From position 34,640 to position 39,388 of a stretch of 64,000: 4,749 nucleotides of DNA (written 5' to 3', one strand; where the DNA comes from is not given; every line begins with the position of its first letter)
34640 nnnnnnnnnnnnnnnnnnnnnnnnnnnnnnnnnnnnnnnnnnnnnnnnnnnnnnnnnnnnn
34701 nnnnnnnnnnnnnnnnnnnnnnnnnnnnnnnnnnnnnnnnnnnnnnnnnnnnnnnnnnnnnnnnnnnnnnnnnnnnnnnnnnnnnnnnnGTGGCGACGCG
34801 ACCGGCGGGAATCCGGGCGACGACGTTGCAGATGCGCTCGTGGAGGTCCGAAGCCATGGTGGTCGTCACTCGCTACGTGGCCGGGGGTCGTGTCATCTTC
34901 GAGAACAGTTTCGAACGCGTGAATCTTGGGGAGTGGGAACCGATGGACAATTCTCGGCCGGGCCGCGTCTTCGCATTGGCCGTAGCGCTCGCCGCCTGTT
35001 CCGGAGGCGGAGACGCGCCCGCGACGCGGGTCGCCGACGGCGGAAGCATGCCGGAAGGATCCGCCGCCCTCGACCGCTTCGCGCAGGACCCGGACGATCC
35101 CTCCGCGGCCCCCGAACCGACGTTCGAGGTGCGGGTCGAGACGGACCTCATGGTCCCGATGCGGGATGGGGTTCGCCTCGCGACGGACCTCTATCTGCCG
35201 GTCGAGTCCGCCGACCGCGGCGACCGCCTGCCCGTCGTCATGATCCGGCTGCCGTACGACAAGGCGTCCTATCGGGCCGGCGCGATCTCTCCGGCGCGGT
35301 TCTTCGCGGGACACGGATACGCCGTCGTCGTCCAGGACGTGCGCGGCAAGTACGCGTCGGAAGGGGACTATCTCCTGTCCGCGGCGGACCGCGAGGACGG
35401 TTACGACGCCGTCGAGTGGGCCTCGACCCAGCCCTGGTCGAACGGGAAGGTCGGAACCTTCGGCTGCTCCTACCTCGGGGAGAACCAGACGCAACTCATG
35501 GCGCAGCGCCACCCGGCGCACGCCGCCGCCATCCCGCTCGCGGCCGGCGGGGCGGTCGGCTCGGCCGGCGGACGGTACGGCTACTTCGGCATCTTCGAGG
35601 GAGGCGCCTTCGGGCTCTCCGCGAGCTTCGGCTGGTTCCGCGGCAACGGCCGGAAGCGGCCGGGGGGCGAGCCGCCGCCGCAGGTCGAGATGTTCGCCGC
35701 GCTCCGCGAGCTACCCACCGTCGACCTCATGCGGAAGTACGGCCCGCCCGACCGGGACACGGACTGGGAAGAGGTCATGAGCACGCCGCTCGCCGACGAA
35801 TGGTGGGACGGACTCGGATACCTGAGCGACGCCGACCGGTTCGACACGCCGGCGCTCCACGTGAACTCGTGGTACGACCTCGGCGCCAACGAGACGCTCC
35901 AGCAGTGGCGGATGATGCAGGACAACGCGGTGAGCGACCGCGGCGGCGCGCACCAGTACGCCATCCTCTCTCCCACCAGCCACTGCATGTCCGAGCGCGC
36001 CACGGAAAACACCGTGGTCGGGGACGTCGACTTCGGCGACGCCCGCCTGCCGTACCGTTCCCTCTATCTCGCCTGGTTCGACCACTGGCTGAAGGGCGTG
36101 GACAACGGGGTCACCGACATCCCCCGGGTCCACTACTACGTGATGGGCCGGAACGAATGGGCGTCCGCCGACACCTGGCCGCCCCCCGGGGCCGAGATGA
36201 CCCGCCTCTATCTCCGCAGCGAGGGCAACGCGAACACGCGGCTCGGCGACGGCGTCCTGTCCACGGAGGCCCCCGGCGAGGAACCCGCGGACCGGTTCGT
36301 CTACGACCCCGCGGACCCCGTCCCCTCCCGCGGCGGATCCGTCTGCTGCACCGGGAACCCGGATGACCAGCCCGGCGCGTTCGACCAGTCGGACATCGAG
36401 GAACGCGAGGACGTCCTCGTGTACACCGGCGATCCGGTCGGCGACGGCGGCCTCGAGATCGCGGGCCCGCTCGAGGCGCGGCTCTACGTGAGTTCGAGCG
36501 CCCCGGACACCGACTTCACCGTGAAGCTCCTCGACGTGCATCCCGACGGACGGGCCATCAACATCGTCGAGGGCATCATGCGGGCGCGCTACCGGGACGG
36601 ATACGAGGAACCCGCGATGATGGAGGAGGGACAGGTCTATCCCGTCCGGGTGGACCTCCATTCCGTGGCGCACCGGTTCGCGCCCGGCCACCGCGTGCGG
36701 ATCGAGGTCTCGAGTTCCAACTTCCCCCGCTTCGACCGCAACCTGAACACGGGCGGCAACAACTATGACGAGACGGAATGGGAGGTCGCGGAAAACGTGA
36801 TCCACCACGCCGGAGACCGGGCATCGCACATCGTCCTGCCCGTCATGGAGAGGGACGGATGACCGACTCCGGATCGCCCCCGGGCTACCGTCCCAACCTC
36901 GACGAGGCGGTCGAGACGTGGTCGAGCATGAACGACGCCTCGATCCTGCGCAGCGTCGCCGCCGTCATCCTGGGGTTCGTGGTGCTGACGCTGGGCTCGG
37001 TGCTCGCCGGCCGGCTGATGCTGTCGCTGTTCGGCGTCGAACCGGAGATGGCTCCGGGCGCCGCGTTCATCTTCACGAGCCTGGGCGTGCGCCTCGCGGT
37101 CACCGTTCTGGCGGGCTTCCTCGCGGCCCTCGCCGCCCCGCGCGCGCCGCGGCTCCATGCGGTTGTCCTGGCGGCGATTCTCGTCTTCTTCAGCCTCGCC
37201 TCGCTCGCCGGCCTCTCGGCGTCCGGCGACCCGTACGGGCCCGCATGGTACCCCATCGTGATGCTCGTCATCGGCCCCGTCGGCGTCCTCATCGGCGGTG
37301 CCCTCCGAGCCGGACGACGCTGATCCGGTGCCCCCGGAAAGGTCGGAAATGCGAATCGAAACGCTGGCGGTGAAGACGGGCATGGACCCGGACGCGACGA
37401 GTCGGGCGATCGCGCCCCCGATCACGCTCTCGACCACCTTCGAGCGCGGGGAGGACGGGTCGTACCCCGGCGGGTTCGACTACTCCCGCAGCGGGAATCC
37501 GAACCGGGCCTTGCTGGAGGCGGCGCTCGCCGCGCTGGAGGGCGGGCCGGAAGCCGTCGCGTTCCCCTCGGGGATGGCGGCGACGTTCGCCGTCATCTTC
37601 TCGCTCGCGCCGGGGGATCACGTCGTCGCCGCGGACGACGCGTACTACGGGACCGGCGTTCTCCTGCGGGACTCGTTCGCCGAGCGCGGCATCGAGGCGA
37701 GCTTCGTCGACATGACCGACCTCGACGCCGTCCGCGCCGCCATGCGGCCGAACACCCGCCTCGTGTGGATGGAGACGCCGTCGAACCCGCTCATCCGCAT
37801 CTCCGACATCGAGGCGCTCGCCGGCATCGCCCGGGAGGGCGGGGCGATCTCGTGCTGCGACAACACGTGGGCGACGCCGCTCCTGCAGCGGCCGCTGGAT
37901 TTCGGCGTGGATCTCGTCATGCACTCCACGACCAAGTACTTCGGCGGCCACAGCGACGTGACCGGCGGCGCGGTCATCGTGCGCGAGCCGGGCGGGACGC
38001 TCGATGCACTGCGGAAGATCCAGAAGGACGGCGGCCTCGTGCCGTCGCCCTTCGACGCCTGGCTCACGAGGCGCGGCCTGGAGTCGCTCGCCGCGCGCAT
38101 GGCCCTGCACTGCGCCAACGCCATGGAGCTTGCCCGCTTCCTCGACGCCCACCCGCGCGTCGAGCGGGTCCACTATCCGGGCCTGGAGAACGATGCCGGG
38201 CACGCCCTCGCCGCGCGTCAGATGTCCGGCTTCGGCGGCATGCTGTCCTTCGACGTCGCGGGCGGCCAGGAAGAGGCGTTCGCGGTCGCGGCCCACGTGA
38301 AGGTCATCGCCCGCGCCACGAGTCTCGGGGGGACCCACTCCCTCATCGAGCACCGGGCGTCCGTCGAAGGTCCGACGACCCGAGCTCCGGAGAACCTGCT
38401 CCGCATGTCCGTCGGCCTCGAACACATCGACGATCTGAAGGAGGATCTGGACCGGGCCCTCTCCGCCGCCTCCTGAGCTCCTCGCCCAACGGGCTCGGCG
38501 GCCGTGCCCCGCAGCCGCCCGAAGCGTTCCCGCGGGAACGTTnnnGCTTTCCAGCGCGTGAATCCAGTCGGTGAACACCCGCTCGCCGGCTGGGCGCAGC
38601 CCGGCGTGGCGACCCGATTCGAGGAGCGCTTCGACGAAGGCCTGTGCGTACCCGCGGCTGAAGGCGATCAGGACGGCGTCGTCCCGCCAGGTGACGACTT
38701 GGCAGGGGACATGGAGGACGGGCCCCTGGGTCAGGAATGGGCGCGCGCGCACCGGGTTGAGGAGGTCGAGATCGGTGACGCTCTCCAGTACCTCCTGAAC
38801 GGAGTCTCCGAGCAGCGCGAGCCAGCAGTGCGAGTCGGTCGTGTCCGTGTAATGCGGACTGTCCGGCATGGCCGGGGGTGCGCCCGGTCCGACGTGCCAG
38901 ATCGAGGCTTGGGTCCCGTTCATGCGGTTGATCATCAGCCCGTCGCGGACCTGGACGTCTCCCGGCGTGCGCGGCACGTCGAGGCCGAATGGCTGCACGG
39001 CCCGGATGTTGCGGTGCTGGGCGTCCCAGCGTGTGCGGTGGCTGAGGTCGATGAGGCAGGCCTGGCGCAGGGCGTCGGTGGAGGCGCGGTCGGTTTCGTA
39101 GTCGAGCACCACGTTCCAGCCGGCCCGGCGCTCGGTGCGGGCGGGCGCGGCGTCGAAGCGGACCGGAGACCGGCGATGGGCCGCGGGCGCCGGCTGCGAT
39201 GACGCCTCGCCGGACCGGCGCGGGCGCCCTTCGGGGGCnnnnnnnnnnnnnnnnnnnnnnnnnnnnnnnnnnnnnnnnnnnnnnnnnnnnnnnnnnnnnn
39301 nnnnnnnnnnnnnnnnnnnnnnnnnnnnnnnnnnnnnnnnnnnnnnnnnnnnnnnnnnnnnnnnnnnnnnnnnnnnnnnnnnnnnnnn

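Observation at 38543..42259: Sarcosine oxidase alpha subunit continues in-frame into a gamma-subunit-like domain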

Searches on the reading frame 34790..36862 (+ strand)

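Call 31: search_protein_families(library=pfam, proteins=[window:34790-36862:+], max_evalue=0.00001)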
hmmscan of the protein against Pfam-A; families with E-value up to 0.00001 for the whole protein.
window:34790-36862:+ (690 aa): 2 families
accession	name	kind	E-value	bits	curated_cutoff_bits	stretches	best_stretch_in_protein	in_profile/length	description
PF02129.25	Peptidase_S15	-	5.4e-52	177.5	23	1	126-399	1-261/262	X-Pro dipeptidyl-peptidase (S15 family)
PF08530.16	PepX_C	-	9.2e-50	170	22.5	1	439-681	1-216/217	X-Pro dipeptidyl-peptidase C-terminal non-catalytic domain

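Call 67: search_protein_families(library=ncbifam, proteins=[window:34790-36862:+], max_evalue=1e-10)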
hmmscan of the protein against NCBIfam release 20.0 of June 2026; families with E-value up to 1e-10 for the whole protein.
window:34790-36862:+ (690 aa): 2 families
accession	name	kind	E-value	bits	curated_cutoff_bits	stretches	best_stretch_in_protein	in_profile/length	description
TIGR00976.1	CocE_NonD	subfamily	9.9e-125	417.6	66.3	1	122-687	1-549/550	CocE/NonD family hydrolase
NF003780.0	PRK05371.1-1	subfamily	9.3e-13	47.5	642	1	427-644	364-556/594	Xaa-Pro dipeptidyl-peptidase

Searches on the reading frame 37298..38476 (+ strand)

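Call 31: search_protein_families(library=pfam, proteins=[window:37298-38476:+], max_evalue=0.00001)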
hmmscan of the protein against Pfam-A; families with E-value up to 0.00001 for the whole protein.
window:37298-38476:+ (392 aa): 1 family
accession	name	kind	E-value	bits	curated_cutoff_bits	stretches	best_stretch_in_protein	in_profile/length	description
PF01053.26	Cys_Met_Meta_PP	-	2e-121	405.6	27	1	21-388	1-380/381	Cys/Met metabolism PLP-dependent enzyme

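Call 67: search_protein_families(library=ncbifam, proteins=[window:37298-38476:+], max_evalue=1e-10)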
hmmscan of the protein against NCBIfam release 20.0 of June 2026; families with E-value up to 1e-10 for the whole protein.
window:37298-38476:+ (392 aa): 43 families (the best 25 are shown)
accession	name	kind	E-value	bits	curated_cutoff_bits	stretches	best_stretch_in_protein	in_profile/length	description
NF005871.0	PRK07811.1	equivalog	3.2e-128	427.6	513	1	16-389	9-387/389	cystathionine gamma-synthase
TIGR02080.1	O_succ_thio_ly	equivalog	4.6e-104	348.2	504.55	1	19-390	3-381/382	cystathionine gamma-synthase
NF005976.0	PRK08064.1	equivalog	1.3e-99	333.9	627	1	16-390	3-382/390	cystathionine beta-lyase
NF005695.0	PRK07503.1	equivalog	2.8e-98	329.3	666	1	20-391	10-397/403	methionine gamma-lyase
NF005810.0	PRK07671.1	equivalog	4.3e-98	328.8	594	1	18-388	1-376/377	bifunctional cystathionine gamma-lyase/homocysteine desulfhydrase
TIGR01328.1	met_gam_lyase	equivalog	5e-98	328.5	549.7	1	18-389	2-389/391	methionine gamma-lyase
NF004821.0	PRK06176.1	equivalog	2.7e-97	326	642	1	18-390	1-378/380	cystathionine gamma-synthase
NF006003.0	PRK08133.1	equivalog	9.5e-97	324.2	522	1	16-389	8-395/396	O-succinylhomoserine sulfhydrylase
NF005758.0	PRK07582.1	equivalog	1.6e-95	320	440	1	18-391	7-371/372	cystathionine gamma-lyase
NF006450.0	PRK08776.1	equivalog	1.1e-94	317.5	730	1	19-391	12-391/405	O-succinylhomoserine (thiol)-lyase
NF004876.0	PRK06234.1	subfamily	1.4e-89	301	666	1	20-389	9-396/400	methionine gamma-lyase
NF006463.0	PRK08861.1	equivalog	6.1e-89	298.6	670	1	17-391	3-384/388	O-succinylhomoserine (thiol)-lyase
NF005961.0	PRK08045.1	equivalog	8e-89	298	690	1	21-391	6-383/386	cystathionine gamma-synthase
TIGR01325.1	O_suc_HS_sulf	equivalog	2.2e-88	296.5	510.05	1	59-388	45-380/380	O-succinylhomoserine sulfhydrylase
NF005263.0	PRK06767.1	equivalog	6.1e-86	288.9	617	1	18-390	4-385/392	methionine gamma-lyase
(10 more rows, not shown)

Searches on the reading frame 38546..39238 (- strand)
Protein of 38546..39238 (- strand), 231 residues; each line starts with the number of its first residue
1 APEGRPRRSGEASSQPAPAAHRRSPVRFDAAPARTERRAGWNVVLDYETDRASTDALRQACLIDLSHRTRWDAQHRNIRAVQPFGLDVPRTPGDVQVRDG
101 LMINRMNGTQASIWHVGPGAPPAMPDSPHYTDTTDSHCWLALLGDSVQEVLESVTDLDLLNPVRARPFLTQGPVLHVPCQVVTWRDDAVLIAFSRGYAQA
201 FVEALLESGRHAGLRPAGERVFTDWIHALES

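Call 10: search_protein_families(library=pfam, proteins=[window:38546-39238:-], max_evalue=10)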
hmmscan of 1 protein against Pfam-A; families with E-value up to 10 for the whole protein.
seq(231 aa): 2 families
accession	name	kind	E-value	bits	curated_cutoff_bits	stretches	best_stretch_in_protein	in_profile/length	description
PF01571.26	GCV_T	-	1.7e-09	37.8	25.6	2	129-218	130-221/255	Aminomethyltransferase folate-binding domain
PF20271.3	CATASP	-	0.041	14.2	29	1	141-178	32-68/86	CATRA-Associated Small Protein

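Call 11: search_protein_families(library=ncbifam, proteins=[window:38546-39238:-], max_evalue=10)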
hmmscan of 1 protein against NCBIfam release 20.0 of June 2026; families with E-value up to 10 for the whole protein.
seq(231 aa): 0 families

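Call 21: find_homologous_proteins(query=window:38546-39190:-, max_evalue=0.001)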
Query window:38546-39190:- (215 aa): 271 proteins with E <= 0.001 among 1091 candidates; the best 120 are listed.
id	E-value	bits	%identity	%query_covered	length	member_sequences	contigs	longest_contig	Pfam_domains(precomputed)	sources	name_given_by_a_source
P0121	1.9e-122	425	87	98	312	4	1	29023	PF08669.18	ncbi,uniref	ncbi:glycine cleavage T C-terminal barrel domain-containing protein, partial [Candidatus Palauibacte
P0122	1.5e-103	363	81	87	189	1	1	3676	-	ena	-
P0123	2.3e-100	353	73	99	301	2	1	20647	-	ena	-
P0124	5.3e-74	267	60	98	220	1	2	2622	-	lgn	-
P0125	3.7e-73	264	88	60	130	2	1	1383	-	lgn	-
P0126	6.5e-73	263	60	100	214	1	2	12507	-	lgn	-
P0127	3.0e-71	258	56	97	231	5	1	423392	-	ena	-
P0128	1.2e-70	256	61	94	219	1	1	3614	PF01571.27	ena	-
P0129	1.1e-69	253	59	96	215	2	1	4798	-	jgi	-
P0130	1.8e-69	252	56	96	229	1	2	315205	-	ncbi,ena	-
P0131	2.8e-68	248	55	95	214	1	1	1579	-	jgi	jgi:hypothetical protein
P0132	9.8e-68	246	57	96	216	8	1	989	-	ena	-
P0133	2.1e-67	245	56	98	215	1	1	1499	-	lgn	-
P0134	2.7e-67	245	56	97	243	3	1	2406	-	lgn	-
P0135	4.7e-67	244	55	98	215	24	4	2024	-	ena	-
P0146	4.6e-65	237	55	98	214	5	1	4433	PF01571.27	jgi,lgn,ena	-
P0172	1.2e-61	226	53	95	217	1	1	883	PF01571.27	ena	-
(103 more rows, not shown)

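Call 23: search_solved_structures(query=A1, max_evalue=10, show_alignments=3)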
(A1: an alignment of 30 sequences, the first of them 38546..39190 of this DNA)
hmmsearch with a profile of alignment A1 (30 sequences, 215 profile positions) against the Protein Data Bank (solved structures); distinct sequences matched with E-value up to 10: 1.
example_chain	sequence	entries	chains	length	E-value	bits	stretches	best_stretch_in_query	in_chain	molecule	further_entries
8x9y_Z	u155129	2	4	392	9.1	8.5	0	82-103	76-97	Tri1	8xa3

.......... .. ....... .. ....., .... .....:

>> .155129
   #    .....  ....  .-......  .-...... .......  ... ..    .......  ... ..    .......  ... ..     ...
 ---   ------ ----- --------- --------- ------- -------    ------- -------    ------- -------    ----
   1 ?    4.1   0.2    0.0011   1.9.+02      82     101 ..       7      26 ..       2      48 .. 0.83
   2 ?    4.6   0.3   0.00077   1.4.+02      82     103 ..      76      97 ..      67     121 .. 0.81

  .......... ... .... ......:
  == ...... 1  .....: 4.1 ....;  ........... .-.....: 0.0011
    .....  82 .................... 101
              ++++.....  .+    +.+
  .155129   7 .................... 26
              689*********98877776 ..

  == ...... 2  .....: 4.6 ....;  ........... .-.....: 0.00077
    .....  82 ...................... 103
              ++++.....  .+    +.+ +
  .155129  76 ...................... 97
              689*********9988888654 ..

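Call 32: predict_structure(alignment_id=A1)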
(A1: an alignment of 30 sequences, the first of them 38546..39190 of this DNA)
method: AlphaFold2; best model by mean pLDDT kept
length: 215 residues; sequences in the alignment: 30
mean_pLDDT: 94.3   pTM: 0.91
mean pLDDT of the five models: 94.3, 94.2, 94.1, 93.4, 93.1
residues with pLDDT >= 90: 193; 70-90: 14; 50-70: 7; < 50: 1
segments of 3 or more residues with pLDDT < 50: none
pLDDT, mean of each block of 10 residues (from residue 1): 74 96 93 78 94 97 95 97 97 98 94 95 97 98 96 98 98 98 98 96 96 91
secondary structure, 60 per line:
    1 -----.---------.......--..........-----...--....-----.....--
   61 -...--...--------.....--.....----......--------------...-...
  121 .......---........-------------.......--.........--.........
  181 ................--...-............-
elements in order: E16-22 E25-31 E45-48 E54-58 E78-82 E85-89 E94-99 E114-116 E121-127 H131-138 E152-158 E161-169 E172-178 H179-196 E199-201 H203-214

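Call 34: fold_search(model_id=the predicted structure, library=pdb)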
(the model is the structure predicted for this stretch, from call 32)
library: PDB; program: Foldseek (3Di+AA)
matches with E <= 10: 971; with E <= 0.001: 46
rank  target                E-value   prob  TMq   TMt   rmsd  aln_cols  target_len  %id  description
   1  5l46_A                3.3e-11  1.00  0.70  0.20   4.4       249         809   11  Crystal structure of human dimethylglycine-dehydrogenase (released 2016-08-17)
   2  1pj5                  5.3e-11  1.00  0.71  0.20   7.8       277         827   15  Crystal structure of dimethylglycine oxidase of Arthrobacter globiformis in complex with acetate (released 2003-10-07)
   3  1wos                  6.3e-11  1.00  0.69  0.43   4.4       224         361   16  Crystal Structure of T-protein of the Glycine Cleavage System (released 2004-09-07)
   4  1yx2_A                6.3e-11  1.00  0.68  0.42   5.5       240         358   18  Crystal Structure of the Probable Aminomethyltransferase from Bacillus subtilis (released 2005-04-05)
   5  4pab_A                1.0e-10  1.00  0.70  0.20   4.2       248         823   11  Crystal structure of the precursor form of rat DMGDH complexed with tetrahydrofolate (released 2014-06-18)
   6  4pab_B                1.0e-10  1.00  0.69  0.19   4.3       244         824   11  Crystal structure of the precursor form of rat DMGDH complexed with tetrahydrofolate (released 2014-06-18)
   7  4p9s_A                1.1e-10  1.00  0.69  0.20   4.5       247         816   11  Crystal structure of the mature form of rat DMGDH (released 2014-06-18)
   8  1woo                  1.5e-10  1.00  0.67  0.42   4.6       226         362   17  Crystal structure of T-protein of the Glycine Cleavage System (released 2004-09-07)
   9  1yx2_B                2.4e-10  1.00  0.69  0.43   5.4       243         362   18  Crystal Structure of the Probable Aminomethyltransferase from Bacillus subtilis (released 2005-04-05)
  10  3gsi                  3.0e-10  1.00  0.73  0.20   5.3       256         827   15  Crystal structure of D552A dimethylglycine oxidase mutant of Arthrobacter globiformis in complex with tetrahydrofolate (released 2009-04-14)
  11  1pj6                  3.2e-10  1.00  0.72  0.20   6.4       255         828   14  Crystal structure of dimethylglycine oxidase of Arthrobacter globiformis in complex with folic acid (released 2003-10-07)
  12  1vrq_A                3.4e-10  1.00  0.69  0.17   5.4       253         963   13  Crystal Structure of Heterotetrameric Sarcosine Oxidase from Corynebacterium sp. U-96 in complex with Folinic Acid (released 2005-07-05)
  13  5l46_B                4.3e-10  1.00  0.70  0.20   4.2       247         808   12  Crystal structure of human dimethylglycine-dehydrogenase (released 2016-08-17)
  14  2gag_A                3.2e-09  1.00  0.73  0.18   4.9       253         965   11  Heteroteterameric sarcosine: structure of a diflavin metaloenzyme at 1.85 a resolution (released 2006-08-08)
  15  2gag_C                1.3e-08  1.00  0.60  0.68   3.5       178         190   16  Heteroteterameric sarcosine: structure of a diflavin metaloenzyme at 1.85 a resolution (released 2006-08-08)
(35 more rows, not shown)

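Call 53: search_protein_families(library=pfam, alignment_id=A1, max_evalue=1)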
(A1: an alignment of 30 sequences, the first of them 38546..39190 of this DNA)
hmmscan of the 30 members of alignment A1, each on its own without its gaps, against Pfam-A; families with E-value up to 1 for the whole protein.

A. member 1, window:38546-39190:- (215 aa): 1 family
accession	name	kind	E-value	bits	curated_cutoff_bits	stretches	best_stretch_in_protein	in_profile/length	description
PF01571.26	GCV_T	-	1.3e-09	38.2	25.6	2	113-202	130-221/255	Aminomethyltransferase folate-binding domain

B. families by the number of members that match (of 30 scanned): 6 families
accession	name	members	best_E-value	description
PF01571.26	GCV_T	14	1.3e-09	Aminomethyltransferase folate-binding domain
PF02676.19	TYW3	5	0.022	Methyltransferase TYW3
PF24521.3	Ank_KRIT1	1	0.14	KRIT1 ankyrin-repeats domain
PF00504.26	Chloroa_b-bind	1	0.21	Chlorophyll A-B binding protein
PF22903.3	DA_C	1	0.29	Diels-Alderase, C-terminal domain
PF17056.10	KRE1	1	0.3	Killer toxin-resistance protein 1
